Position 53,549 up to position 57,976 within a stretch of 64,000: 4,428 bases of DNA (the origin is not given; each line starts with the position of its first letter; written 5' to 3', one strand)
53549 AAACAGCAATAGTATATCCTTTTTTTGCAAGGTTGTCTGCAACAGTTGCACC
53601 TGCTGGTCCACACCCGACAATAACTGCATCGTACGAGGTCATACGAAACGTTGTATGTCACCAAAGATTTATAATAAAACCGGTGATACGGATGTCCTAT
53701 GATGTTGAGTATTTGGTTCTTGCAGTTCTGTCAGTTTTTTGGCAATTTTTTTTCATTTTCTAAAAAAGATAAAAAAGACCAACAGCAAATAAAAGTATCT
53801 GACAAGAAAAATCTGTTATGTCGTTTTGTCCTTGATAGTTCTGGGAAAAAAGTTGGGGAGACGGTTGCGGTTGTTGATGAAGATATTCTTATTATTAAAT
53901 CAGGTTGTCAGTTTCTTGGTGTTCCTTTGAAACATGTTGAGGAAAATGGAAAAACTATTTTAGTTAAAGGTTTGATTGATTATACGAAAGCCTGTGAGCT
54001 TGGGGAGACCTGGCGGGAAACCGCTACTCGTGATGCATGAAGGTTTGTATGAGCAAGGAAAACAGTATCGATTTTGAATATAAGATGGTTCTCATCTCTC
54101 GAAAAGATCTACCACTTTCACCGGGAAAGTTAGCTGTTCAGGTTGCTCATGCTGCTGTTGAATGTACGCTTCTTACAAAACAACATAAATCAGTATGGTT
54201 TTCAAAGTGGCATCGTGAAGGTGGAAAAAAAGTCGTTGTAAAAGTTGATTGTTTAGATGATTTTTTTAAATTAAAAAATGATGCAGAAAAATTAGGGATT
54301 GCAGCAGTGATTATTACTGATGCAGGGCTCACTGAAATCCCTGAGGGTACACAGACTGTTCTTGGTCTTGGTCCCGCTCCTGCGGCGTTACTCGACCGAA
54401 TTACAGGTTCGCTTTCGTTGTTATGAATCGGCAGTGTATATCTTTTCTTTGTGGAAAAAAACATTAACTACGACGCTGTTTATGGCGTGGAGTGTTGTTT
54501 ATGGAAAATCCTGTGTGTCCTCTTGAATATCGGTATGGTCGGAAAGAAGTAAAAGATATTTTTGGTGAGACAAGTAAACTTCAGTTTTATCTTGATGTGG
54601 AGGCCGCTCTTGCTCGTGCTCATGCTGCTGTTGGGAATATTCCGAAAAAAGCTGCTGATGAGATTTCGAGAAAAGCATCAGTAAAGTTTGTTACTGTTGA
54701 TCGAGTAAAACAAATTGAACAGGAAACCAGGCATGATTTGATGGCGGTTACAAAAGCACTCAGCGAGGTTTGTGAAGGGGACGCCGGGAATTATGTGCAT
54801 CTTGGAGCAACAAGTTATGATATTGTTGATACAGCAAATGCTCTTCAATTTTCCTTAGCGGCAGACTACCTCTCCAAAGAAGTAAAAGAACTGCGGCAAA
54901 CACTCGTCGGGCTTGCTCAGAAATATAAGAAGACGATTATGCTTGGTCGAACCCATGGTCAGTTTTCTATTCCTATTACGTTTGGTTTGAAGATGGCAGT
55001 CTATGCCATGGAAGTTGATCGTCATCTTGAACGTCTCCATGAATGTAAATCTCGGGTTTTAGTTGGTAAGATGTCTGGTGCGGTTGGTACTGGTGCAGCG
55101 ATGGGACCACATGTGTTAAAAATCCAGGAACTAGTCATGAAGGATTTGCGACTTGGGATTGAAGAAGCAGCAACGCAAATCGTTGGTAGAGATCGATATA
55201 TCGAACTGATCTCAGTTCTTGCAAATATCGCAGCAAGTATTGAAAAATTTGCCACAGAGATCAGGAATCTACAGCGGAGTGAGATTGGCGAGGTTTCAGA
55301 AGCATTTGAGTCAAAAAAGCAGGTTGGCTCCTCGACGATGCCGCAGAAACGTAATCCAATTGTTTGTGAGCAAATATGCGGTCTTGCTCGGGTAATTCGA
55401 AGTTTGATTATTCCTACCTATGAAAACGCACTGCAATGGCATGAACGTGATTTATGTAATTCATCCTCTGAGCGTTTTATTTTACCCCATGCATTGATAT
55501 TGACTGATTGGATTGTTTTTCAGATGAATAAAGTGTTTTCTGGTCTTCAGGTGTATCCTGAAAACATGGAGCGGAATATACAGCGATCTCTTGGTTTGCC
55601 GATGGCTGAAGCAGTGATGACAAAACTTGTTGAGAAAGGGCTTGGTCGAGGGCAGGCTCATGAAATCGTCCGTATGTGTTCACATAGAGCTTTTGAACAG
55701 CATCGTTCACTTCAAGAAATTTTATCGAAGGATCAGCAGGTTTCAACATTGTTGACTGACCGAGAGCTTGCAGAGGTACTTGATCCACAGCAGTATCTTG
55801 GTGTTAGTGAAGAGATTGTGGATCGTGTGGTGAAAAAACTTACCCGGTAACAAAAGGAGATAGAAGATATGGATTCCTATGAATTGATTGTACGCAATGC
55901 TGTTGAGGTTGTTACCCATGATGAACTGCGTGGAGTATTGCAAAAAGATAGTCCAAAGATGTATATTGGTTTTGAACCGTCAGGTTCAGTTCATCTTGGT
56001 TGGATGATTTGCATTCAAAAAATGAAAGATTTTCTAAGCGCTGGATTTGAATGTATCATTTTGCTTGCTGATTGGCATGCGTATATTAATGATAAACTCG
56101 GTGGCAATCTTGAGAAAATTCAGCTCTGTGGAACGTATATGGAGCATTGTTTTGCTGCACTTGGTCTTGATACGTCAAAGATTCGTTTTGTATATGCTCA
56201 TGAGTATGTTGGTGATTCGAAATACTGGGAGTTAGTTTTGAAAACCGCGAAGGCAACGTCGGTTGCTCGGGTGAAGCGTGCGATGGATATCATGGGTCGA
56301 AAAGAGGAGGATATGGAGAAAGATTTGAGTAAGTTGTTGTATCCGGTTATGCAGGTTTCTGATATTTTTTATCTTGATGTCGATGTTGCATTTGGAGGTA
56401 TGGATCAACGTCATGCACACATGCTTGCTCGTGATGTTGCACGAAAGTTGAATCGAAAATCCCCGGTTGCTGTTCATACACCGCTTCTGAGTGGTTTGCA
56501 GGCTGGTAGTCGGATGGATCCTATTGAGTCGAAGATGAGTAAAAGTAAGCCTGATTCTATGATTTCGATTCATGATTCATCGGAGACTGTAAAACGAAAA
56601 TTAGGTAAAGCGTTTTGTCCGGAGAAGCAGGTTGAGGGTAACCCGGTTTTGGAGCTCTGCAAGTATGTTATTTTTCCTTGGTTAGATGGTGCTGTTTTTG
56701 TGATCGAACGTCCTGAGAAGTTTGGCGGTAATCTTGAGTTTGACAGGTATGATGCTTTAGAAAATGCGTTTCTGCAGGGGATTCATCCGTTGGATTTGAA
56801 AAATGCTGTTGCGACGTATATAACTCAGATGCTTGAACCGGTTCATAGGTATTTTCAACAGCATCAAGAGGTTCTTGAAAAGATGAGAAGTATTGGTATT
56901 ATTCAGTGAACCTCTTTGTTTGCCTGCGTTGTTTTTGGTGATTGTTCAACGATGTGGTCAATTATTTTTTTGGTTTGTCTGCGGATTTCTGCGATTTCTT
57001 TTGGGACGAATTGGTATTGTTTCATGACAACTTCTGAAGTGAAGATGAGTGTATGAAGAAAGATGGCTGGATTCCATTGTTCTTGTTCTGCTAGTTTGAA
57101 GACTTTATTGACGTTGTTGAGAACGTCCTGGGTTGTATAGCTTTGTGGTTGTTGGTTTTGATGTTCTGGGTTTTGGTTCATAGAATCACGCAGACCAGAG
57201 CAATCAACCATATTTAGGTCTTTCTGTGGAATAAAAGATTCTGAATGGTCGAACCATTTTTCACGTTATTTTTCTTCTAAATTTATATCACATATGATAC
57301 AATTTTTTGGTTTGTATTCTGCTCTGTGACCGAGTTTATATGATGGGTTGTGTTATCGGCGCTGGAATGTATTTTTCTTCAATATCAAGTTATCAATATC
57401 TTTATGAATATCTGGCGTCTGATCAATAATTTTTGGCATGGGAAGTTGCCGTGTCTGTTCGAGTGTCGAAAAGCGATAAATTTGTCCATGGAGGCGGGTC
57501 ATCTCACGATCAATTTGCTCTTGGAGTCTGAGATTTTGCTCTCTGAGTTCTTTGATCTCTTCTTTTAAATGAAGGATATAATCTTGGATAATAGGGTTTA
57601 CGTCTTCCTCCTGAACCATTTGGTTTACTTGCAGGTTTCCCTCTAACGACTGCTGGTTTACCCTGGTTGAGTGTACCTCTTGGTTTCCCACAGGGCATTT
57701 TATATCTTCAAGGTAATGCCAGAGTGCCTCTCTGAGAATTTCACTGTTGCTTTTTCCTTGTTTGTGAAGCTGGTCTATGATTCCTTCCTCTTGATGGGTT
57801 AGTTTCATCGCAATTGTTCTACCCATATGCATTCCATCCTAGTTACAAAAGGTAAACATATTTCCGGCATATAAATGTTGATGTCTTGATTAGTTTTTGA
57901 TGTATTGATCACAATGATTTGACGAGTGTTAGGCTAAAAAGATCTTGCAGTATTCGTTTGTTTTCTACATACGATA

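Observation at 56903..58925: Pair of paralogous RHH (CopG-like) coiled-coil proteins, one built on a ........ palindrome array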

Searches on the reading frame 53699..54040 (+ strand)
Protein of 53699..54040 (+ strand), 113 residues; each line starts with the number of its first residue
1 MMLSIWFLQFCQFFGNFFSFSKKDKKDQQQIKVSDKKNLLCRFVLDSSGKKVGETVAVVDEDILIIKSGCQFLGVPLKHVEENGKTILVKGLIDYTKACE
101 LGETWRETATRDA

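Call 108: search_protein_families(library=pfam, proteins=[window:53699-54040:+], max_evalue=0.01)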
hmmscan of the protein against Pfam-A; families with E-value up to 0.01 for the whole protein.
window:53699-54040:+ (113 aa): 2 families
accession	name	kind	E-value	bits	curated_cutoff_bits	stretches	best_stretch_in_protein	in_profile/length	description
PF19023.6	DUF5749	-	4.6e-22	78.3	28.2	1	40-110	1-69/78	Family of unknown function (DUF5749)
PF01472.26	PUA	-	0.0032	17.8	24.8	0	33-62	13-43/74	PUA domain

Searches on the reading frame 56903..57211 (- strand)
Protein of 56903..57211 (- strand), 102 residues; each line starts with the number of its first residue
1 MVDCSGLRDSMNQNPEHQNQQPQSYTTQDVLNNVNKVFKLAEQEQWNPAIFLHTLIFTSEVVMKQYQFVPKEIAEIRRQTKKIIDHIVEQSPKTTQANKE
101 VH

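Call 5: search_protein_families(library=pfam, proteins=[window:56903-57211:-], max_evalue=1)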
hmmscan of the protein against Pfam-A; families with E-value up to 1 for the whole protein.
window:56903-57211:- (102 aa): 1 family
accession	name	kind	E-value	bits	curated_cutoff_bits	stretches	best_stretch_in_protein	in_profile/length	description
PF16115.10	DUF4831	-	0.012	15.2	27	1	5-93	86-163/318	Domain of unknown function (DUF4831)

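Call 48: search_protein_families(library=ncbifam, proteins=[window:56903-57211:-], max_evalue=1)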
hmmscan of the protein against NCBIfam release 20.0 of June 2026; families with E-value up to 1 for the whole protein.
window:56903-57211:- (102 aa): 0 families

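Call 49: search_protein_families(library=phrogs, proteins=[window:56903-57211:-], max_evalue=0.1)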
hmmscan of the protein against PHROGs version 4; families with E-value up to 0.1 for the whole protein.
window:56903-57211:- (102 aa): 0 families
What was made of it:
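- Tried and rejected: NCBIfam, PHROGs and Pfam give no family assignment for either protein or for the third ORF (calls 5, 48, 49).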

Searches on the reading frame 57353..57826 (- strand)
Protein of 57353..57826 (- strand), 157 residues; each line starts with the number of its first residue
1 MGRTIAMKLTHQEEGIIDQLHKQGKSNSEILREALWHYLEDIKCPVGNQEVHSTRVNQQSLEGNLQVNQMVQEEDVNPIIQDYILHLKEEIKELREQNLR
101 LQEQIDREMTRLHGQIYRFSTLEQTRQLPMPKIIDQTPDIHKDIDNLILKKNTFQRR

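Call 5: search_protein_families(library=pfam, proteins=[window:57353-57826:-], max_evalue=1)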
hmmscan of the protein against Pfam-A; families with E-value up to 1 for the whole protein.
window:57353-57826:- (157 aa): 5 families
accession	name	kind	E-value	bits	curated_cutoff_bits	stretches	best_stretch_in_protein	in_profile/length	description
PF01402.27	RHH_1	-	0.014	15.8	20.5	1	22-40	20-38/39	Ribbon-helix-helix protein, copG family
PF22808.1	RhopH3_C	-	0.016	15.1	27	1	18-108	22-113/341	RhopH3 C-terminal domain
PF13257.11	DUF4048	-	0.018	15.3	25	1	19-62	84-128/255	Domain of unknown function (DUF4048)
PF24999.1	LAMB4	-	0.044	14.1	27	1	130-147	27-44/66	Laminin subunit beta-4-like domain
PF08850.16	DUF1820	-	0.16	12.9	27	1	50-103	15-68/97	Domain of unknown function (DUF1820)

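Call 10: find_homologous_proteins(query=window:57353-57826:-)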
Query window:57353-57826:- (157 aa): 14 proteins with E <= 0.001 among 33 candidates.
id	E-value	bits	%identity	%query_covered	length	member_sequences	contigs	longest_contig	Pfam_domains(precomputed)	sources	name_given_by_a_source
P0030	6.7e-96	336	100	100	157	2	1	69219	-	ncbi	ncbi:MAG: hypothetical protein QXL17_01480 [Candidatus Thermoplasmatota archaeon]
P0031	9.4e-72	258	80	100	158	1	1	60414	-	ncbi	-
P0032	5.5e-64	233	71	100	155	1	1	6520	-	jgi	jgi:hypothetical protein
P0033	1.8e-30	124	47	96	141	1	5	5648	-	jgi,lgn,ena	-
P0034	9.8e-29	118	48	97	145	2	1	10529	-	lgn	-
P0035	1.2e-28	118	47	97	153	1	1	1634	-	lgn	-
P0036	3.6e-28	117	47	97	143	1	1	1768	-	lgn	-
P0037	7.9e-27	112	44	98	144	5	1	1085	-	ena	-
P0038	1.8e-26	111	42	96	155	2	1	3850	-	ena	-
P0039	2.3e-25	108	43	96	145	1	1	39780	-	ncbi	ncbi:MAG: hypothetical protein V1726_03915 [Methanobacteriota archaeon]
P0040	8.8e-25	106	42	97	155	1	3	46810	-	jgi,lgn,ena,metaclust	metaclust:\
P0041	2.9e-23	101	41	97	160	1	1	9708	-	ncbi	ncbi:MAG: hypothetical protein QXS02_04920 [Candidatus Thermoplasmatota archaeon]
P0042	8.6e-22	96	45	94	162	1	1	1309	-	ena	-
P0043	2.2e-20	91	42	94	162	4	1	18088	-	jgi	jgi:adenylosuccinate synthase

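Call 48: search_protein_families(library=ncbifam, proteins=[window:57353-57826:-], max_evalue=1)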
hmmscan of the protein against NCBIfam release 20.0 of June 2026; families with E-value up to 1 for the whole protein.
window:57353-57826:- (157 aa): 7 families
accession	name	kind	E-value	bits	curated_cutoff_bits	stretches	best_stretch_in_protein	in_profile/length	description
NF041670.1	GvpQ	equivalog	0.0014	18.8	100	1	74-113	70-109/137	gas vesicle protein GvpQ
NF010725.0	PRK14127.1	equivalog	0.0069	16.8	91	1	77-113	35-70/111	cell division regulator GpsB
TIGR00630.1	uvra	equivalog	0.0078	14.4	729.8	1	7-110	368-465/924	excinuclease ABC subunit UvrA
NF047375.1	HeatShock_HspR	equivalog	0.038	14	105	1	61-106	46-91/92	heat shock protein transcriptional repressor HspR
TIGR01837.1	PHA_granule_1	subfamily_domain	0.062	13.4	94.7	1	13-107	24-114/118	poly(hydroxyalkanoate) granule-associated protein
NF048017.1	antitoxin_RelB_like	equivalog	0.068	13.4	50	1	22-42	16-36/70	type II toxin-antitoxin system RelB family antitoxin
NF038291.1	rep_pAB02_ORF2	subfamily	0.91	9.9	85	1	66-126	58-118/172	plasmid replication DNA-binding protein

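Call 49: search_protein_families(library=phrogs, proteins=[window:57353-57826:-], max_evalue=0.1)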
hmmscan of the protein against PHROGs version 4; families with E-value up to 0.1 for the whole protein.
window:57353-57826:- (157 aa): 5 families
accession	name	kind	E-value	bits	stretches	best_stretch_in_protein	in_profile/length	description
phrog_7325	-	transcription regulation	0.00051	21.2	1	5-63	59-119/151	CopG-like transcriptional repressor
phrog_4085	-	unknown function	0.0042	18.3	1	4-42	2-41/77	-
phrog_3671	-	unknown function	0.049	14.8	1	73-111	41-79/87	-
phrog_38469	-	unknown function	0.072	13.8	1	13-73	9-69/272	-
phrog_5915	-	unknown function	0.083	13.5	0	80-106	5-31/53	-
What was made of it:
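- On Ribbon-helix-helix (CopG/MetJ/Arc) superfamily: PHROG CopG-like repressor hits at E 5e-4 (call 49).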
